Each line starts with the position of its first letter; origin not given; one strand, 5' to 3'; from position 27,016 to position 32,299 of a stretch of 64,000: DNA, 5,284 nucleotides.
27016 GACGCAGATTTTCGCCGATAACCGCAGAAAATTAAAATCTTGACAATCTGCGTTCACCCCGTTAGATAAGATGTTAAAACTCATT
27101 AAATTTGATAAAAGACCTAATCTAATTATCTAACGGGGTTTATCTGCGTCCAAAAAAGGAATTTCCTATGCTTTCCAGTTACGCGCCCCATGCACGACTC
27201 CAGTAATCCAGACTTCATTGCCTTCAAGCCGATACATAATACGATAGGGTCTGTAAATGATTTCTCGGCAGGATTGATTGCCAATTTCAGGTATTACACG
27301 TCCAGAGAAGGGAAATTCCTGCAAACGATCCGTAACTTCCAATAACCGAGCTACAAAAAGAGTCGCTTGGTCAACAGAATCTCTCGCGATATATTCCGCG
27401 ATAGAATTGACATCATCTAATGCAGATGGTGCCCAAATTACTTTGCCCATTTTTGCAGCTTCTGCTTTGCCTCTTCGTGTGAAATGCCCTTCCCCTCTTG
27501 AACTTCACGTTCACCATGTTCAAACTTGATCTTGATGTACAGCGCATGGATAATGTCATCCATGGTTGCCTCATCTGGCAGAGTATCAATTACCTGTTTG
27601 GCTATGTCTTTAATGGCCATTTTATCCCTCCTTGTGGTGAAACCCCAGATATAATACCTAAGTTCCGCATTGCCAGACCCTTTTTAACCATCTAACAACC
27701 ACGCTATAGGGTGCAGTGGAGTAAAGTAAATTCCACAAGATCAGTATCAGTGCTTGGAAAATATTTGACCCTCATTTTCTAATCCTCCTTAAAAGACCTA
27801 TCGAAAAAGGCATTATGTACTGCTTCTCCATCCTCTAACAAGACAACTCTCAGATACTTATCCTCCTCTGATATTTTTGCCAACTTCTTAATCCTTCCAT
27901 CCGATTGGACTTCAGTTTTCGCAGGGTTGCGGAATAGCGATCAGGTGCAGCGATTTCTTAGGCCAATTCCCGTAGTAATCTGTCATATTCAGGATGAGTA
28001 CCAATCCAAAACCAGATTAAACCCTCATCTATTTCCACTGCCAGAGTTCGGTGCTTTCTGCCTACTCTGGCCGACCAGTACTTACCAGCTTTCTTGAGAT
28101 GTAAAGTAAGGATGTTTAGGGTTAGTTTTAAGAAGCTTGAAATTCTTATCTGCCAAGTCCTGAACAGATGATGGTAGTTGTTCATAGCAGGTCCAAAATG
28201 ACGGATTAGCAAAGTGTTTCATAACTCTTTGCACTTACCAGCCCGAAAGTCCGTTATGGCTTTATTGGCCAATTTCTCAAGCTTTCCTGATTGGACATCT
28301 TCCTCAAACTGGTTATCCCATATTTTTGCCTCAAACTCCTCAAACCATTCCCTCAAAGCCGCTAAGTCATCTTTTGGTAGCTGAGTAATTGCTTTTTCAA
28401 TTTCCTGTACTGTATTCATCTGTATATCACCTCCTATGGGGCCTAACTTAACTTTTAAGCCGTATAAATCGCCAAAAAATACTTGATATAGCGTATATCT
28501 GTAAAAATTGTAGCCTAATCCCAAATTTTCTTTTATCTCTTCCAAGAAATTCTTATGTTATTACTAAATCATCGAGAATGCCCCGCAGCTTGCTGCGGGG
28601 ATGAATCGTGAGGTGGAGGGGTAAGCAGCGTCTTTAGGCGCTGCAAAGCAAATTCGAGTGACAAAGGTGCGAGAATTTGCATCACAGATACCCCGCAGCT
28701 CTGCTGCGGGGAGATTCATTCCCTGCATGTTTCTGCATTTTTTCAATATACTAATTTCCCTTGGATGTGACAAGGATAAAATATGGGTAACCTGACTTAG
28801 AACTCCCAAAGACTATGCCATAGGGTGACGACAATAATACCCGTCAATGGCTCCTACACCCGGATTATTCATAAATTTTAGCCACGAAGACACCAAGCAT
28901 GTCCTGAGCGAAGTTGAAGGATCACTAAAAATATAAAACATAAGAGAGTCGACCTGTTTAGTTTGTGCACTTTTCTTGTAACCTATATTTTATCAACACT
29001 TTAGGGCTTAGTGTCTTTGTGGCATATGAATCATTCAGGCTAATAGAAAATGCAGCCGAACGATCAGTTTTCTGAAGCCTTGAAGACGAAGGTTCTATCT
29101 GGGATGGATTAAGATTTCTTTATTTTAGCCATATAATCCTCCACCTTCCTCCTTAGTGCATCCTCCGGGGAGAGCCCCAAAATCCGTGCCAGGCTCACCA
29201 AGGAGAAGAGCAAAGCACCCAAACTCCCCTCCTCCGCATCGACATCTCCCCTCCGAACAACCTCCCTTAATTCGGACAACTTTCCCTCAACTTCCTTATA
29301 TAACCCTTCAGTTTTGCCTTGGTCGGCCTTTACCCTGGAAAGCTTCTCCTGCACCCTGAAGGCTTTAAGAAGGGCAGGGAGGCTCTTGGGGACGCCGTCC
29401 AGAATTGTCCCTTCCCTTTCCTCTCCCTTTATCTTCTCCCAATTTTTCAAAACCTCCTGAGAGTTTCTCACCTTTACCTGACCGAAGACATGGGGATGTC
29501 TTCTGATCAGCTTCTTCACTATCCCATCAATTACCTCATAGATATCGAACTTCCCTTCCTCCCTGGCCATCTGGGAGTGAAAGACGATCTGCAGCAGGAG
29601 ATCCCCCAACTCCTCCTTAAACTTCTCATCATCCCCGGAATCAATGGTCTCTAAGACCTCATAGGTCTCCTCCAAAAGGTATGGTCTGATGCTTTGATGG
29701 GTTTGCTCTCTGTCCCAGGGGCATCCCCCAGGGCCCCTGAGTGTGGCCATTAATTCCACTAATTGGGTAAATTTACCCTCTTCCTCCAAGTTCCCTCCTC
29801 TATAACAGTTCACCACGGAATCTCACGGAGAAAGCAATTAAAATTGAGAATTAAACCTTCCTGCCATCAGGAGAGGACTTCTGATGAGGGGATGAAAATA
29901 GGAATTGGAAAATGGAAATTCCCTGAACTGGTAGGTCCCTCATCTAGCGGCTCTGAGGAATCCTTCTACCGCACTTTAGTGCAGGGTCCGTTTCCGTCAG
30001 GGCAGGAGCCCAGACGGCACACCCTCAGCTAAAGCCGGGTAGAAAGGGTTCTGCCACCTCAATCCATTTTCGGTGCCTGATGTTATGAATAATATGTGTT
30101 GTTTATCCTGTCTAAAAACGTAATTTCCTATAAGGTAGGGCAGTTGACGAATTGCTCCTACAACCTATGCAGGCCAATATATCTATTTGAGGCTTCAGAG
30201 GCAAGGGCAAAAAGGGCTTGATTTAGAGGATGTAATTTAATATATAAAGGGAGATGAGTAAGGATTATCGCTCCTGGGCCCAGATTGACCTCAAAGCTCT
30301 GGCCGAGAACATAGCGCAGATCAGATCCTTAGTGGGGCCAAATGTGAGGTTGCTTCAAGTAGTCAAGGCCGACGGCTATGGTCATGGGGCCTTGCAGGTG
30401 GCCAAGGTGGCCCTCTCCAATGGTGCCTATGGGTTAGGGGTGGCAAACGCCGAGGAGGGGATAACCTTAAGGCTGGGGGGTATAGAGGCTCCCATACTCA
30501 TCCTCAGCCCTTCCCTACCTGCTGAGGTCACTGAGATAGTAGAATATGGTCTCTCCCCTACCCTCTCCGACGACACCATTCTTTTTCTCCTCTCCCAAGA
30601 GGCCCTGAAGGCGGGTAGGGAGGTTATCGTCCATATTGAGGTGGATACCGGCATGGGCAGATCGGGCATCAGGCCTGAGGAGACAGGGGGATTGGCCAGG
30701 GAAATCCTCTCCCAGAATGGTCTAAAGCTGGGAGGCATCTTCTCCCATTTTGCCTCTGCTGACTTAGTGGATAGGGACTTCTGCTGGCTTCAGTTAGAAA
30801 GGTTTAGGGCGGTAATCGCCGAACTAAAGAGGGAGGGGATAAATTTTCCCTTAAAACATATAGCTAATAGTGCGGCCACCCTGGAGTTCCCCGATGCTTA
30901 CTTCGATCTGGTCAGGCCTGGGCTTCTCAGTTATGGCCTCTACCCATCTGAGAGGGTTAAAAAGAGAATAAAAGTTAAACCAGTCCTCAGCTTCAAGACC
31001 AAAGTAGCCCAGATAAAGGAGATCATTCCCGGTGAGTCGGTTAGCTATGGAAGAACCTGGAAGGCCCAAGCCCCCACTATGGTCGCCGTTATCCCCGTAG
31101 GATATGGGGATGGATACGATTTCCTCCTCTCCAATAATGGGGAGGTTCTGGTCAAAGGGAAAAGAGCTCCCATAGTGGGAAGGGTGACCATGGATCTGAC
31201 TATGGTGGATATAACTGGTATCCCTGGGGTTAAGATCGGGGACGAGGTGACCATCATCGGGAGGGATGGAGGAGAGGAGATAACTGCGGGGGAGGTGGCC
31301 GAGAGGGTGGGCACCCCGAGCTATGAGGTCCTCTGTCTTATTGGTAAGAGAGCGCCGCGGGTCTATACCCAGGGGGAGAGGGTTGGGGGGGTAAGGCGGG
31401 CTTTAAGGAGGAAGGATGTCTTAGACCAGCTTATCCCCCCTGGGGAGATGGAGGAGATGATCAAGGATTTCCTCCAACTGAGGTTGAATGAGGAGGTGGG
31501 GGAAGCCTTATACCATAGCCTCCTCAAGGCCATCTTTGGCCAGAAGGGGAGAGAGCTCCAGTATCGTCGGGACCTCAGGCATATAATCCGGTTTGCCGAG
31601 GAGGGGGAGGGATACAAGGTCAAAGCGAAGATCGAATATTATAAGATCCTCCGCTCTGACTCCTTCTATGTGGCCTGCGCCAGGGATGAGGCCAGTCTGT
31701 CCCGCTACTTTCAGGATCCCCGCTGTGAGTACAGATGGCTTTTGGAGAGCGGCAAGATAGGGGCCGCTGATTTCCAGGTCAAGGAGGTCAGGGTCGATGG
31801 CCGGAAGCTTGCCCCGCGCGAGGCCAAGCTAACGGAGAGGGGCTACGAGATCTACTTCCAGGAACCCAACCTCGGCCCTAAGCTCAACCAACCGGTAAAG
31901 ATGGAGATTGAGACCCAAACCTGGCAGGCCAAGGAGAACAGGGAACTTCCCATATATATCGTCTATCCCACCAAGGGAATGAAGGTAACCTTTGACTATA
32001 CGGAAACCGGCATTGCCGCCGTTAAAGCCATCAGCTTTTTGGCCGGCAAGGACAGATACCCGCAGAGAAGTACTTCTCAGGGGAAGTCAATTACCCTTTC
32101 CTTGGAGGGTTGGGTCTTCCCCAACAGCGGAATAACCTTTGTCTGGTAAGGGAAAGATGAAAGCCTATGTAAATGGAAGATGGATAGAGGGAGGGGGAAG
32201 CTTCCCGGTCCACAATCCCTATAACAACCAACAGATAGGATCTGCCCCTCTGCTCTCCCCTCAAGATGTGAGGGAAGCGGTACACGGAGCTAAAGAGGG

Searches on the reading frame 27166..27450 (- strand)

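Call 107: search_protein_families(library=pfam, proteins=[window:27166-27450:-], max_evalue=0.01)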
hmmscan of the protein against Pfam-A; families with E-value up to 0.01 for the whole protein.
window:27166-27450:- (94 aa): 1 family
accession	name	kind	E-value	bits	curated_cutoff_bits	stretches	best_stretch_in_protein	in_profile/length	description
PF05016.21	ParE_toxin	-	1.2e-18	67.9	23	1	4-92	1-89/89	ParE toxin of type II toxin-antitoxin system, parDE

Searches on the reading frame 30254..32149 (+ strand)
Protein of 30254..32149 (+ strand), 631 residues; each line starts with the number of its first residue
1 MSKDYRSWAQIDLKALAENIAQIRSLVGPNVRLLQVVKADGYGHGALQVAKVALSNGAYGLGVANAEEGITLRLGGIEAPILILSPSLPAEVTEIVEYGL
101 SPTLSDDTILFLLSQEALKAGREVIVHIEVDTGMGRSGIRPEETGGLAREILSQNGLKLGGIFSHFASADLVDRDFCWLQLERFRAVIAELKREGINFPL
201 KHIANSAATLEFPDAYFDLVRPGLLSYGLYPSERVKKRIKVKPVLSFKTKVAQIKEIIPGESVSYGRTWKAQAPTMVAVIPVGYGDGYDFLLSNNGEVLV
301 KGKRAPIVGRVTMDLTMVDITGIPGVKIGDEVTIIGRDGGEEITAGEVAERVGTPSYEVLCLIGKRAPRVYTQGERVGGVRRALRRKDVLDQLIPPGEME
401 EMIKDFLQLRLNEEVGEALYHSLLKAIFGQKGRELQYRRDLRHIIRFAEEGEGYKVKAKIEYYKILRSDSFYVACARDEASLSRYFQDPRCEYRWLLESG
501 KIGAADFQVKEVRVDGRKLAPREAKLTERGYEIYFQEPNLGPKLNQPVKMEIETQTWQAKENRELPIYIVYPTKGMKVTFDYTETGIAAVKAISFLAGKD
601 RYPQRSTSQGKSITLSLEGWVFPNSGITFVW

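Call 11: find_encoding_contigs(protein=window:30254-32149:+, flank=10000, max_places=6)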
Protein window:30254-32149:+ (631 aa): 11 contigs read that carry it; 4 places shown.
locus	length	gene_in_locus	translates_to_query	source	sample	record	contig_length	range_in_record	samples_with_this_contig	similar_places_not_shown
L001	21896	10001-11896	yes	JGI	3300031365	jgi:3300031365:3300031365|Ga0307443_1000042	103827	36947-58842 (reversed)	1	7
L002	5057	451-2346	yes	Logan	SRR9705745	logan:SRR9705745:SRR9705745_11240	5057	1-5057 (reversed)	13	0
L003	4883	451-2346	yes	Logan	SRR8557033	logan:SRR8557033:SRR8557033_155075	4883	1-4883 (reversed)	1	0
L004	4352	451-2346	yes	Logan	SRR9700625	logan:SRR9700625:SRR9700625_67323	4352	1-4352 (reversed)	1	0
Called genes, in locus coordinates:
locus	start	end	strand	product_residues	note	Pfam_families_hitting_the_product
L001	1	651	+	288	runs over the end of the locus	-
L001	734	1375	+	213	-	PF13505:OMP_b-brl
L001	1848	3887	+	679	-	-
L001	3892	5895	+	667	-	PF13729:TraF_2 (weak), PF18990:DUF5723, PF02412:TSP_3 (faint), PF00691:OmpA, PF05359:DUF748 (faint)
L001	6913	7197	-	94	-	PF05016:ParE_toxin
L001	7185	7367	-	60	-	-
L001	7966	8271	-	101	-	-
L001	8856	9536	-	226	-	PF03819:MazG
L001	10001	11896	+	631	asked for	PF01168:Ala_racemase_N, PF00842:Ala_racemase_C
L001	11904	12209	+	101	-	PF00171:Aldedh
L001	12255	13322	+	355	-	PF00171:Aldedh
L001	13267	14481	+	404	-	PF01676:Metalloenzyme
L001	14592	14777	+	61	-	-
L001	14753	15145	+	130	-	PF00383:dCMP_cyt_deam_1, PF08211:dCMP_cyt_deam_2, PF26947:CDL (weak)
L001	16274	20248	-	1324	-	PF00702:Hydrolase, PF13419:HAD_2, PF02358:Trehalose_PPase, PF03636:Glyco_hydro_65N, PF03632:Glyco_hydro_65m, PF03633:Glyco_hydro_65C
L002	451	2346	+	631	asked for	PF01168:Ala_racemase_N, PF00842:Ala_racemase_C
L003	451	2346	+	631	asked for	PF01168:Ala_racemase_N, PF00842:Ala_racemase_C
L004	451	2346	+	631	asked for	PF01168:Ala_racemase_N, PF00842:Ala_racemase_C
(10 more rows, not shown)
